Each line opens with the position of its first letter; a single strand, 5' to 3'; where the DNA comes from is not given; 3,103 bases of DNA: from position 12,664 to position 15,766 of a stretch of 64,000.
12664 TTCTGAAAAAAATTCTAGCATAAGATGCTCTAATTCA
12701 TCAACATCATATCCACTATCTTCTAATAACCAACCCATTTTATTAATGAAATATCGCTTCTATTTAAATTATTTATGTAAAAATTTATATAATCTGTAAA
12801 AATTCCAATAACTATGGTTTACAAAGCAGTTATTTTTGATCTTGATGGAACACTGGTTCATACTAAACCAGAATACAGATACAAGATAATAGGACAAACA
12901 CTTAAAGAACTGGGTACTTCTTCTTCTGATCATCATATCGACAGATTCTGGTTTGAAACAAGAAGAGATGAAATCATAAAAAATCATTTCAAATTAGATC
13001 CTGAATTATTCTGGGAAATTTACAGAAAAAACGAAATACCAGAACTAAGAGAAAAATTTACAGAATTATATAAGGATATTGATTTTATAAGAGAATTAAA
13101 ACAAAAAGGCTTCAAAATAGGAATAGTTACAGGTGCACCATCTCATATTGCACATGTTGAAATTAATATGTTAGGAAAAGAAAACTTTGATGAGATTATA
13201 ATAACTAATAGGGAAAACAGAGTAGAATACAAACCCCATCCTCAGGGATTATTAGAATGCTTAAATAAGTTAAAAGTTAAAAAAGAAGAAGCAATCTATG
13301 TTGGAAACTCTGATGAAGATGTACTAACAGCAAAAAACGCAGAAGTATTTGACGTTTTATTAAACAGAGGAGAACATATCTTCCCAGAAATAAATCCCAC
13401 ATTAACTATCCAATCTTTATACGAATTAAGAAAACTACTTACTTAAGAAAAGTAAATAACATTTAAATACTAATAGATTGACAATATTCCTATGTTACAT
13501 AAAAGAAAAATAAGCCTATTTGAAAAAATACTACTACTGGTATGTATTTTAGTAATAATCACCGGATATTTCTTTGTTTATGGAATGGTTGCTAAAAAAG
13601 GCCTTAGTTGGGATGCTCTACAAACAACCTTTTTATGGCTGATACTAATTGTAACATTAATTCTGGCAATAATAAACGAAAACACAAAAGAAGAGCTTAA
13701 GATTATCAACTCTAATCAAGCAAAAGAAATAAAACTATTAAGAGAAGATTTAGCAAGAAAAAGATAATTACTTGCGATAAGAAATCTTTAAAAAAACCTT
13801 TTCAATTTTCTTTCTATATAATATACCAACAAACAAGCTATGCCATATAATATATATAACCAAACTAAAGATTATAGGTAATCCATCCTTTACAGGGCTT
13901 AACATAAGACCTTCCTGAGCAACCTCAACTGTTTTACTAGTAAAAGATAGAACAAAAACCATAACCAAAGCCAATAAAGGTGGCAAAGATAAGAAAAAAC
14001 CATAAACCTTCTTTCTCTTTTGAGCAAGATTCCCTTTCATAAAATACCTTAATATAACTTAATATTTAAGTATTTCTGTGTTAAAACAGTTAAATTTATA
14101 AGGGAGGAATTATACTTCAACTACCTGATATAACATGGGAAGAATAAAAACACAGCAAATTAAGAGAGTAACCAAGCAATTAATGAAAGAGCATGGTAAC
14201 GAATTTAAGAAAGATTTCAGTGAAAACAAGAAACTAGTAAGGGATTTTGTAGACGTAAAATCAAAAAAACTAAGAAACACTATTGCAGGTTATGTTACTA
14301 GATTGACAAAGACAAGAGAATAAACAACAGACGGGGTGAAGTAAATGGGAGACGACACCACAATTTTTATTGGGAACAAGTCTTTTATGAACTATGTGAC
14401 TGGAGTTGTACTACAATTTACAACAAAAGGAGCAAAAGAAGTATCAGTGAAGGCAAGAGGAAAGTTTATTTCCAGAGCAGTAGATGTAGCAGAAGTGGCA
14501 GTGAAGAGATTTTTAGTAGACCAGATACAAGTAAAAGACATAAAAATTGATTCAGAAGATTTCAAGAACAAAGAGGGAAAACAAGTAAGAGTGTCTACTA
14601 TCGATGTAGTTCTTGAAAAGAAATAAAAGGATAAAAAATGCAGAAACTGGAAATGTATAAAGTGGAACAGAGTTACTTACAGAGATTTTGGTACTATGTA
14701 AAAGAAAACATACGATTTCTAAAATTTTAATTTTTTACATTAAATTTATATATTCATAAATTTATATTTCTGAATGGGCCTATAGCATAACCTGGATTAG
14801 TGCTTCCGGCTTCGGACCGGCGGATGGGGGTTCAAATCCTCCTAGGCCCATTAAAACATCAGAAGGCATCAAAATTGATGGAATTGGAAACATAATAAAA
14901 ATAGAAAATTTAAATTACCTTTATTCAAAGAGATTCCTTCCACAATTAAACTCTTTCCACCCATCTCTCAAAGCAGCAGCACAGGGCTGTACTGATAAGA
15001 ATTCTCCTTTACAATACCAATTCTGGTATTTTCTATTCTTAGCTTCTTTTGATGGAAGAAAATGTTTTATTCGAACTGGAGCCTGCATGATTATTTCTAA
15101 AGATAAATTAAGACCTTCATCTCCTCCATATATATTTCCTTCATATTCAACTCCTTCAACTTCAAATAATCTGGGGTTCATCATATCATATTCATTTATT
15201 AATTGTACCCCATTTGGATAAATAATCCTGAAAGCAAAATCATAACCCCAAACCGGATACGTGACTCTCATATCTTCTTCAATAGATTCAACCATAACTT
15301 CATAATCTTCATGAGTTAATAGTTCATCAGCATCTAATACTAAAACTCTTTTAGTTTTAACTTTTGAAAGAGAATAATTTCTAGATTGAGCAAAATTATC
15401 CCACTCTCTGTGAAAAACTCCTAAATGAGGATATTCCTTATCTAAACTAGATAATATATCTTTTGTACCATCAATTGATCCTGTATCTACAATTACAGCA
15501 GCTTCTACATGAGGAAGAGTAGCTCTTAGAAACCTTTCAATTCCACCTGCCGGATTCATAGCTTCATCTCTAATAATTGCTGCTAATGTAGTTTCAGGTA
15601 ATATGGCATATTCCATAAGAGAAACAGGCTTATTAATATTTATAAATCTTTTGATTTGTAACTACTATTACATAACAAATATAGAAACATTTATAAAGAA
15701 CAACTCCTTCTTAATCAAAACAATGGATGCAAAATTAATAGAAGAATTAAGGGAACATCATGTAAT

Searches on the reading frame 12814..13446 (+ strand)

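Call 49: search_protein_families(library=pfam, proteins=[window:12814-13446:+], max_evalue=0.001)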
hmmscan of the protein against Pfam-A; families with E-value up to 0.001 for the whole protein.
window:12814-13446:+ (210 aa): 6 families
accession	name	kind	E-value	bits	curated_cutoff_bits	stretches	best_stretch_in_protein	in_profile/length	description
PF13419.12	HAD_2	-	8.1e-29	101.4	23.8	1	6-178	1-173/178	Haloacid dehalogenase-like hydrolase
PF00702.32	Hydrolase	-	6.4e-24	85.8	26.4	1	3-176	1-190/191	haloacid dehalogenase-like hydrolase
PF12710.13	HAD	-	1.7e-06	29.1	27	1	6-170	1-185/189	haloacid dehalogenase-like hydrolase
PF03767.20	Acid_phosphat_B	-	5.8e-05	23.1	27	0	57-140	101-184/230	HAD superfamily, subfamily IIIB (Acid phosphatase)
PF08282.18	Hydrolase_3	-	0.00021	21.6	20.9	0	87-121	19-53/255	haloacid dehalogenase-like hydrolase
PF13242.12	Hydrolase_like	-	0.00026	21.3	22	1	140-204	4-74/75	HAD-hyrolase-like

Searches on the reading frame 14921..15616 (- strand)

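Call 31: search_protein_families(library=pfam, proteins=[window:14921-15616:-], max_evalue=0.001)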
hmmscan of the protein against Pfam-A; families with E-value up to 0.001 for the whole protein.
window:14921-15616:- (231 aa): 2 families
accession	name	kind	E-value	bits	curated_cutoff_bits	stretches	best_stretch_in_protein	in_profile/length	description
PF00535.33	Glycos_transf_2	-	2.5e-14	54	23.3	1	41-126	31-118/168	Glycosyl transferase family 2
PF13704.12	Glyco_tranf_2_4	-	0.00024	22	27.5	1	21-104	2-88/98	Glycosyl transferase family 2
